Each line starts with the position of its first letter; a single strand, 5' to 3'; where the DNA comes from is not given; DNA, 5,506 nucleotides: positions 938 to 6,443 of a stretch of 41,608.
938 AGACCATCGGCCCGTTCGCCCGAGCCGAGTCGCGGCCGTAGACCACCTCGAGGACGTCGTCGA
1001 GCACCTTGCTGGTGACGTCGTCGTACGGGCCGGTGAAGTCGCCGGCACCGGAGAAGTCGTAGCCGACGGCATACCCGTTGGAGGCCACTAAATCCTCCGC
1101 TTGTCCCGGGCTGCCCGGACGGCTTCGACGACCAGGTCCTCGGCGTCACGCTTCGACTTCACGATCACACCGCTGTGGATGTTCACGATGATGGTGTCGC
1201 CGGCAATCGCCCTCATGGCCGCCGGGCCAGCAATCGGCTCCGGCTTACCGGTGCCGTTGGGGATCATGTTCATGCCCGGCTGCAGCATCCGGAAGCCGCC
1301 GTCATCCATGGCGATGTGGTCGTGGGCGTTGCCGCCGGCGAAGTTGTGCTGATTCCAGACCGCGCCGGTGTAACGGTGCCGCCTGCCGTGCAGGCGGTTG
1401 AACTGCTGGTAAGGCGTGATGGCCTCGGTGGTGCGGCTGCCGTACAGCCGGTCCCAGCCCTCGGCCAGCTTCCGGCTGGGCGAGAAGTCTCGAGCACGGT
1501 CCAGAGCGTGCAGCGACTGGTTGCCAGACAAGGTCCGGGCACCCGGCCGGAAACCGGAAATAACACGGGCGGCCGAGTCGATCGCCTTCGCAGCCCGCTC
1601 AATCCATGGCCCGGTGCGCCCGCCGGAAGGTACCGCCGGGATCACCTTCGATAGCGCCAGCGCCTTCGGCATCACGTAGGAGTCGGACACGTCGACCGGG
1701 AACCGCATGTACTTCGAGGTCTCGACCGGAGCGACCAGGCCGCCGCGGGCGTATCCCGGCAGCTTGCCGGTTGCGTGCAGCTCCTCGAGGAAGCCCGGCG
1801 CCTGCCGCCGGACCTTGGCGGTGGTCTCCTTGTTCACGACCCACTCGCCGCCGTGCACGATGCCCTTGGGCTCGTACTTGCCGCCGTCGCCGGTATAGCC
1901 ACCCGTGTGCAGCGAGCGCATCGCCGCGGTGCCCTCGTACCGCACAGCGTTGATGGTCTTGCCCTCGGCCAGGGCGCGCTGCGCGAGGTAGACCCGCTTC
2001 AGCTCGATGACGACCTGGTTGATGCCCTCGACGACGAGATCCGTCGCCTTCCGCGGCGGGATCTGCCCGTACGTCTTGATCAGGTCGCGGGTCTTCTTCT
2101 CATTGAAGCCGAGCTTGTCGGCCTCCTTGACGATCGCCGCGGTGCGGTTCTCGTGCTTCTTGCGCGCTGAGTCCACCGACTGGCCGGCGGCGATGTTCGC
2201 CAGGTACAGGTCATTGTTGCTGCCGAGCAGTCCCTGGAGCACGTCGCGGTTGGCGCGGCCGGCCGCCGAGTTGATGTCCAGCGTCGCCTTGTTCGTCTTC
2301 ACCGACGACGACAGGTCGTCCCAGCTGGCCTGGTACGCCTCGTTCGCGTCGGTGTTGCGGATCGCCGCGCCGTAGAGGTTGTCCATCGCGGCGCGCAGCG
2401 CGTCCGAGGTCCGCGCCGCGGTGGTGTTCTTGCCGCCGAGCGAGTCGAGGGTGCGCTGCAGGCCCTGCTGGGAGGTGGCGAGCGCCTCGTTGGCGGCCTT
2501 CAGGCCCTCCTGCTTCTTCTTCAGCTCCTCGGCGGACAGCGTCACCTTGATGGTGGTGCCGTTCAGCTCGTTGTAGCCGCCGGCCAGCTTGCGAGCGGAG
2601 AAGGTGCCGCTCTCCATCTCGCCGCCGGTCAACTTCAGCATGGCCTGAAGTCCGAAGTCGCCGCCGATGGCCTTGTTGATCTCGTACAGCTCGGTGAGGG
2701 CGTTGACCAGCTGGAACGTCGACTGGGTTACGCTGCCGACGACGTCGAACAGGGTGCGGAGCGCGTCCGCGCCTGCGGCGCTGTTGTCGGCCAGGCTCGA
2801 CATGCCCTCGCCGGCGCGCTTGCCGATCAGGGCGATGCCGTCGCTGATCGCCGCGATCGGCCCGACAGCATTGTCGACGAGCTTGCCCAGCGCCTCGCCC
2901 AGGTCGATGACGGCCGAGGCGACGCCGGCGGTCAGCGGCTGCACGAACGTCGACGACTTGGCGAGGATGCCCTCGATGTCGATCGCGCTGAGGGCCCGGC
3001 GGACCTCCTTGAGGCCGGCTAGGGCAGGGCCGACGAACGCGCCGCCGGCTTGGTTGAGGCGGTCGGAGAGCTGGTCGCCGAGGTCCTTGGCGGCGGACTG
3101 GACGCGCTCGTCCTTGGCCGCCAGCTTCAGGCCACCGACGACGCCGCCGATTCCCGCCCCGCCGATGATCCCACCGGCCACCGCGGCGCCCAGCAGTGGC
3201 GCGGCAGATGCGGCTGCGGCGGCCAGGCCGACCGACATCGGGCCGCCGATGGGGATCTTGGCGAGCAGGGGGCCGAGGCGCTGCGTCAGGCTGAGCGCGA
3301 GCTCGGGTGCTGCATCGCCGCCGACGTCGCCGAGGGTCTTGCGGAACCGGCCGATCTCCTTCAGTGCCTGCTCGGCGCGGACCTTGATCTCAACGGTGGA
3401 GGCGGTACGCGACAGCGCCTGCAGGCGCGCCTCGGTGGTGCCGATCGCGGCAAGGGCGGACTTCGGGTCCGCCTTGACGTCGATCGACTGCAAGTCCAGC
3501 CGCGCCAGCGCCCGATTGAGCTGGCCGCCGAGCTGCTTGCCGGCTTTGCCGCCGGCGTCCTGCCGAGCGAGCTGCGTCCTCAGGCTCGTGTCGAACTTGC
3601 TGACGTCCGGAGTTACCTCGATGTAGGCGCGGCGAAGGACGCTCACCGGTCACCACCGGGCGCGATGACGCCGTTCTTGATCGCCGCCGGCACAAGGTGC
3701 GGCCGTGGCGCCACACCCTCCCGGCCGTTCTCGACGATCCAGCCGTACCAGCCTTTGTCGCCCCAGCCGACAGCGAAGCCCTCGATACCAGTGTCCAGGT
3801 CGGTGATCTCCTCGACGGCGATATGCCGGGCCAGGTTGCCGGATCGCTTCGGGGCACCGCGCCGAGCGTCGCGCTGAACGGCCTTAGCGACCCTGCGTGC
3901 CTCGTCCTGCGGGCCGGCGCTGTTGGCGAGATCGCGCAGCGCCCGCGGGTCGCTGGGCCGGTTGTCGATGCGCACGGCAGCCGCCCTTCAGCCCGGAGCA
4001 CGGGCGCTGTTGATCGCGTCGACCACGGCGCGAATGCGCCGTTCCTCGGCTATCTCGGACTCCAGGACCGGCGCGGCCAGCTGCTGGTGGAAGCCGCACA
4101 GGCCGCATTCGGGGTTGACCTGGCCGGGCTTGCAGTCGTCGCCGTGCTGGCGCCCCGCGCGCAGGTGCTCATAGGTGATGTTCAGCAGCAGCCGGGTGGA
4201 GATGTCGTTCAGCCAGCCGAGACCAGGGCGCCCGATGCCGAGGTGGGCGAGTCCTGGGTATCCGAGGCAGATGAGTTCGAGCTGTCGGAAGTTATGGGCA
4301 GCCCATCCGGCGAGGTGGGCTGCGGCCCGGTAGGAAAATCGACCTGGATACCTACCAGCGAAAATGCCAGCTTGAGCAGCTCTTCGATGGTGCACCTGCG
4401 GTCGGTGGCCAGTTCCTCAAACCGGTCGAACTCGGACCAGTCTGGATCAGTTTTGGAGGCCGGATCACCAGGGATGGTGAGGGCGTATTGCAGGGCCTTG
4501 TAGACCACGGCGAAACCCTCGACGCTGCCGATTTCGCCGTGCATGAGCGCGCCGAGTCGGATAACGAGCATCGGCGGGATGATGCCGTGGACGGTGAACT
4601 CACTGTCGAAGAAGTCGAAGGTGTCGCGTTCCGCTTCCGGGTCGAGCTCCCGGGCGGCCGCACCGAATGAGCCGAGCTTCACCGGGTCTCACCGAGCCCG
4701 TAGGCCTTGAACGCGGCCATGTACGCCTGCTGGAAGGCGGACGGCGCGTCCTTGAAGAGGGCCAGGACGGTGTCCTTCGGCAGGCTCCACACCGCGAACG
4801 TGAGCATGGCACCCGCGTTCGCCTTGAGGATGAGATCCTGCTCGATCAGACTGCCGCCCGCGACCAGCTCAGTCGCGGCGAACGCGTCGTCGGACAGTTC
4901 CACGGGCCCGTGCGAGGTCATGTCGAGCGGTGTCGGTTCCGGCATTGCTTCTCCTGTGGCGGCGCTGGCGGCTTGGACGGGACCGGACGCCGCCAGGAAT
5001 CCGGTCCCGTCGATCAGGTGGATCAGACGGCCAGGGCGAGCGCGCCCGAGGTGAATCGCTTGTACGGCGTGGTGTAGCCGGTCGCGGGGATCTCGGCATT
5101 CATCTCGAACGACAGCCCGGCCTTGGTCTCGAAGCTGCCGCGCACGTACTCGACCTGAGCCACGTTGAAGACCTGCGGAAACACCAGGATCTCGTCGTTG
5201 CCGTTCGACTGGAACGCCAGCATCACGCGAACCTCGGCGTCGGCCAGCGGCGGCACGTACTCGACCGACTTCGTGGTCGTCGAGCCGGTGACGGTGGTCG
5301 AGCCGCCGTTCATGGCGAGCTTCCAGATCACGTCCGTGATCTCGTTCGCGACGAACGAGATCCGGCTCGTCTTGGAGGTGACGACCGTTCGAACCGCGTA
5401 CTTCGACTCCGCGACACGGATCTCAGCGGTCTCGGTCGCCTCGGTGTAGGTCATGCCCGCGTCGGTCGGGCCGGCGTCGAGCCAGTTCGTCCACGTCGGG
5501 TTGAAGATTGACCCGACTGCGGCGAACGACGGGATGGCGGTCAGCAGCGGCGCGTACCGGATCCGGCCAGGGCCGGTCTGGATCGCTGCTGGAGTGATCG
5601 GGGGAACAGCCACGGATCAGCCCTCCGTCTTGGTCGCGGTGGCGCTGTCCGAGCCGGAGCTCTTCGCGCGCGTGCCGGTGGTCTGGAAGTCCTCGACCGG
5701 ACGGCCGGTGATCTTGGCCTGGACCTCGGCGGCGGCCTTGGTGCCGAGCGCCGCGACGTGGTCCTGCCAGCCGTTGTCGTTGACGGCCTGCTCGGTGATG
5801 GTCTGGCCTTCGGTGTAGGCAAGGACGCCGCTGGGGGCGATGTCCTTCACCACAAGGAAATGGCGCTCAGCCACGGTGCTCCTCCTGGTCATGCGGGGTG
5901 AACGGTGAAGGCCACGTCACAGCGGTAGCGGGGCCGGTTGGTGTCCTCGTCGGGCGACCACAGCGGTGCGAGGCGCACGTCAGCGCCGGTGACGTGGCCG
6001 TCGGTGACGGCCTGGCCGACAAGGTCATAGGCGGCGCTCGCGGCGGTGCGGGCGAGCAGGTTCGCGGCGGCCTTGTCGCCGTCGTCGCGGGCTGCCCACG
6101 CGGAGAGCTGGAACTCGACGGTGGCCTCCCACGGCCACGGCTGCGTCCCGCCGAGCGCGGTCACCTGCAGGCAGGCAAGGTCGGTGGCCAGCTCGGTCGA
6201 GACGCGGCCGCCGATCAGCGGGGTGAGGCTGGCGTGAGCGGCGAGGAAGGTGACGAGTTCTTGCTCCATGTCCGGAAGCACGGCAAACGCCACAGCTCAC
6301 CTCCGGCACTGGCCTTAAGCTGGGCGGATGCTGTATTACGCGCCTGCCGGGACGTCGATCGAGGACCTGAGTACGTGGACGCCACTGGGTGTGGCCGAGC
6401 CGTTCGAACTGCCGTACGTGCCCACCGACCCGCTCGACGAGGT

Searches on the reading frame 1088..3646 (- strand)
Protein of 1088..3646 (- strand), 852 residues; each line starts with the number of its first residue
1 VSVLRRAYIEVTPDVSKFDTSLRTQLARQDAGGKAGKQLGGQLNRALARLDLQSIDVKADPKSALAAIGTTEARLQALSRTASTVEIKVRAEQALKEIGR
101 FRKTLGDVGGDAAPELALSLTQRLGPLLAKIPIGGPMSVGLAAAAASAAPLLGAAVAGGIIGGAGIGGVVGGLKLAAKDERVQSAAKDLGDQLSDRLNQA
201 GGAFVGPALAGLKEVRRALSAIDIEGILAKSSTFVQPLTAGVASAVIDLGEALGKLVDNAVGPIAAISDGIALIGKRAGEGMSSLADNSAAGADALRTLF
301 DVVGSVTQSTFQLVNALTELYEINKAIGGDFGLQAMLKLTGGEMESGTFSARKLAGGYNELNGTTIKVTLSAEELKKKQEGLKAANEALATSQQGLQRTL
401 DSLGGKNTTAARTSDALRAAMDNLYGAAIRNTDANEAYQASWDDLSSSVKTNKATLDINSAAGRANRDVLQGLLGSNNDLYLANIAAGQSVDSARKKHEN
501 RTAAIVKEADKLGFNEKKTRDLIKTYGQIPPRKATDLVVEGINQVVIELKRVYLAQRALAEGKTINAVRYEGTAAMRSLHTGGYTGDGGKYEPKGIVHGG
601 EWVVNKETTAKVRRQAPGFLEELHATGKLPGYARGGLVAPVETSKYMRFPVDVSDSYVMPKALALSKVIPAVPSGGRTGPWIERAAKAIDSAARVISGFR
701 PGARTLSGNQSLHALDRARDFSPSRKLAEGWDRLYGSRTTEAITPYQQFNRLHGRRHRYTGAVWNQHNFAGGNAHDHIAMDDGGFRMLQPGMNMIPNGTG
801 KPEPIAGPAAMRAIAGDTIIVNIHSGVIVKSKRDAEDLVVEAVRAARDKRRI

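Call 13: search_protein_families(library=phrogs, proteins=[window:1088-3646:-], max_evalue=0.01)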
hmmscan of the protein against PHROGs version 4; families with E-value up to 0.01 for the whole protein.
window:1088-3646:- (852 aa): 8 families
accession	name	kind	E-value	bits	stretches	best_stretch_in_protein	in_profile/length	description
phrog_34159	-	unknown function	1.6e-36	127.2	1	64-613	55-598/677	-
phrog_24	-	tail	4.7e-14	52.5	1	567-639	923-989/1151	tail length tape measure protein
phrog_339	-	tail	7.6e-10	38.7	1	367-640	863-1050/1123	tail length tape measure protein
phrog_4346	-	unknown function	4.7e-09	36.3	1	572-648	473-541/600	-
phrog_1716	-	tail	1.2e-07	31.7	1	574-638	798-841/943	tail length tape measure protein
phrog_1506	-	tail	4.3e-07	29.4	1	565-611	1168-1217/1269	tail length tape measure protein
phrog_19210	-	unknown function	2.1e-05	24.7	1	576-608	166-198/399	-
phrog_21845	-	tail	3.6e-05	23.6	1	555-608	513-564/764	tail length tape measure protein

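Call 14: search_protein_families(library=pfam, proteins=[window:1088-3646:-], max_evalue=0.01)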
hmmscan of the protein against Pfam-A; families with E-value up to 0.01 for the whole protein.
window:1088-3646:- (852 aa): 0 families

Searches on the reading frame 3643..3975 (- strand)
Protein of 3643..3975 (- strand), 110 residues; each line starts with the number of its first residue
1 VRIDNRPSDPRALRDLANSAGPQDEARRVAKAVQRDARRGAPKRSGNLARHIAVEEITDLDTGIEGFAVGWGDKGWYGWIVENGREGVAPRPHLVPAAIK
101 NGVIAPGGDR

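Call 13: search_protein_families(library=phrogs, proteins=[window:3643-3975:-], max_evalue=0.01)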
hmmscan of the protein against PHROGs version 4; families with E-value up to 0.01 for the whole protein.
window:3643-3975:- (110 aa): 1 family
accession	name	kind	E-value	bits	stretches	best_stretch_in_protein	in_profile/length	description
phrog_5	-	connector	5.4e-10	40.5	1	12-101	104-193/239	tail completion or Neck1 protein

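Call 14: search_protein_families(library=pfam, proteins=[window:3643-3975:-], max_evalue=0.01)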
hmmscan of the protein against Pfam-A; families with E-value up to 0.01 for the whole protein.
window:3643-3975:- (110 aa): 1 family
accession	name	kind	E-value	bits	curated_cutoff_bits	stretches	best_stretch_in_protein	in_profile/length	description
PF04883.17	HK97-gp10_like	-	0.00032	22.1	21.4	1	24-84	20-78/78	Bacteriophage HK97-gp10, putative tail-component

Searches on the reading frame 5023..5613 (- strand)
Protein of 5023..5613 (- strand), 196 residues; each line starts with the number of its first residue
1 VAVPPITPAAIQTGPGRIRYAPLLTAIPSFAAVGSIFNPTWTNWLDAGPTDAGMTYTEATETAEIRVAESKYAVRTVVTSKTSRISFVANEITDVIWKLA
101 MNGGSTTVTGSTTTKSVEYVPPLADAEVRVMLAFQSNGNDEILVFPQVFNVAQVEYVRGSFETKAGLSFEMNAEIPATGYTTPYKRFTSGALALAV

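Call 13: search_protein_families(library=phrogs, proteins=[window:5023-5613:-], max_evalue=0.01)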
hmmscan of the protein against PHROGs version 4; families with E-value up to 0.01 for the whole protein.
window:5023-5613:- (196 aa): 2 families
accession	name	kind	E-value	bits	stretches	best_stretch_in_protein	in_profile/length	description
phrog_476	-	tail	5e-07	30.3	1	16-154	27-173/296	major tail protein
phrog_2175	-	other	0.0013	19.4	1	14-155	11-145/188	protein with Ig domain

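Call 14: search_protein_families(library=pfam, proteins=[window:5023-5613:-], max_evalue=0.01)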
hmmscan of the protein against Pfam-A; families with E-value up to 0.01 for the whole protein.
window:5023-5613:- (196 aa): 1 family
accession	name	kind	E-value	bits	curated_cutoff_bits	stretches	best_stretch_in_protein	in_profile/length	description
PF25681.1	Phage_TTP_17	-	6.6e-06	26.4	27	1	11-116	9-117/190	Phage tail tube protein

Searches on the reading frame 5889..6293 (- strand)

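Call 10: search_protein_families(library=pfam, proteins=[window:5889-6293:-], max_evalue=0.1)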
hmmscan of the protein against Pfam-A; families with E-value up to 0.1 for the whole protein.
window:5889-6293:- (134 aa): 0 families

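Call 11: search_protein_families(library=phrogs, proteins=[window:5889-6293:-], max_evalue=0.01)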
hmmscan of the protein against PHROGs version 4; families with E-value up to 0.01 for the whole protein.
window:5889-6293:- (134 aa): 1 family
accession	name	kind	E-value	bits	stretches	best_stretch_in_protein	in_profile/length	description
phrog_123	-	connector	1.1e-09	39.3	1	3-133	3-134/139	tail terminator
